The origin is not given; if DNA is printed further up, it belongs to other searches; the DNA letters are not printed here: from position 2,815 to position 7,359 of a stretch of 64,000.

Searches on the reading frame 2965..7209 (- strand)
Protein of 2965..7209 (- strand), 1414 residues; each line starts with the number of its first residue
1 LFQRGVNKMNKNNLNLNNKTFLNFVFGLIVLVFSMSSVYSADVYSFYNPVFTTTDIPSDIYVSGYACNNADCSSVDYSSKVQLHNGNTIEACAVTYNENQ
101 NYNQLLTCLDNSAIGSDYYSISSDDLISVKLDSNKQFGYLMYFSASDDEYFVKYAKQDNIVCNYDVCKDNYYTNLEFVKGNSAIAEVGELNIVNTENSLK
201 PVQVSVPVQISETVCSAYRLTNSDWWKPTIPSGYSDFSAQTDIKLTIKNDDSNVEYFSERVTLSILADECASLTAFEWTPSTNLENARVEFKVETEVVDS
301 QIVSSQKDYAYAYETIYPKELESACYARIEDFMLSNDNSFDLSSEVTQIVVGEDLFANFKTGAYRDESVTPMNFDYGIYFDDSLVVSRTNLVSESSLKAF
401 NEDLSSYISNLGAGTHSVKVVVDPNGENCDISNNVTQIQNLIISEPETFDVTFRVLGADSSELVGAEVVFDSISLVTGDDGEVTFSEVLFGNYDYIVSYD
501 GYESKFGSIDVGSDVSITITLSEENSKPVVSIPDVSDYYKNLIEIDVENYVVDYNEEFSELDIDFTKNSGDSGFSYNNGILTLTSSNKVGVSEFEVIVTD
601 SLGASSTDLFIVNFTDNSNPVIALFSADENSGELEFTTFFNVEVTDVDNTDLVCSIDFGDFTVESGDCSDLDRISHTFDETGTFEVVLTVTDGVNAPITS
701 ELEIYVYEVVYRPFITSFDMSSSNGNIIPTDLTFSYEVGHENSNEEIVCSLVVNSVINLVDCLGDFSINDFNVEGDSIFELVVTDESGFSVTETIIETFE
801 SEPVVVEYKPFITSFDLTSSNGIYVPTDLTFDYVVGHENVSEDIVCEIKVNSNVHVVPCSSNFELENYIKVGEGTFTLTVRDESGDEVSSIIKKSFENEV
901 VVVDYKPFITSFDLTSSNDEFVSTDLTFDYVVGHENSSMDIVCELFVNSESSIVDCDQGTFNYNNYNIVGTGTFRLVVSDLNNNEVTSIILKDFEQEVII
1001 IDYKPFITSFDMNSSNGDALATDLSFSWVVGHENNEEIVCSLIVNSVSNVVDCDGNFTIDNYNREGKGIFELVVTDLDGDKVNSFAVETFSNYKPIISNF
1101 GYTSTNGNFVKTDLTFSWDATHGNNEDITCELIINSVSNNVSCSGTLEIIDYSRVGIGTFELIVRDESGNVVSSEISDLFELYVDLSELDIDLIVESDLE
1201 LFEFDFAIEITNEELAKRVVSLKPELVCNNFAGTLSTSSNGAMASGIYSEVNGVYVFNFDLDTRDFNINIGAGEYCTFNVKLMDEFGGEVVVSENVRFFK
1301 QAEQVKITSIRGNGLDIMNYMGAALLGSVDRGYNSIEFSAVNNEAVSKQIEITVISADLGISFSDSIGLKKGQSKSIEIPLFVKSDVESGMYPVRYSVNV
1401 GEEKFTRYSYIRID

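Call 9: search_protein_families(library=pfam, proteins=[window:2965-7209:-], max_evalue=0.01)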
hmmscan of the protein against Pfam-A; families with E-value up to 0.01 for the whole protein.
window:2965-7209:- (1414 aa): 4 families
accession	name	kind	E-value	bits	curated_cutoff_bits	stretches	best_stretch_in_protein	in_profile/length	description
PF18911.6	PKD_4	-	3.3e-08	33.9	27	1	617-700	1-79/85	PKD domain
PF00801.26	PKD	-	1.3e-05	25.5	23.5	1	628-695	7-70/80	PKD domain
PF13620.12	CarboxypepD_reg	-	1.6e-05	25.6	32.3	1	454-521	5-81/82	Carboxypeptidase regulatory-like domain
PF13715.12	CarbopepD_reg_2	-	0.00023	21.6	32.2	1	461-525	12-80/88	CarboxypepD_reg-like domain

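Call 80: search_solved_structures(query=window:2965-7185:-, max_evalue=0.1)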
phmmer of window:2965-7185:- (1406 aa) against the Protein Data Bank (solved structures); distinct sequences matched with E-value up to 0.1: 0.

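Call 81: search_protein_families(library=ncbifam, proteins=[window:2965-7185:-], max_evalue=0.01)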
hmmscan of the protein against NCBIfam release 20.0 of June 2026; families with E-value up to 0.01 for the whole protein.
window:2965-7185:- (1406 aa): 0 families
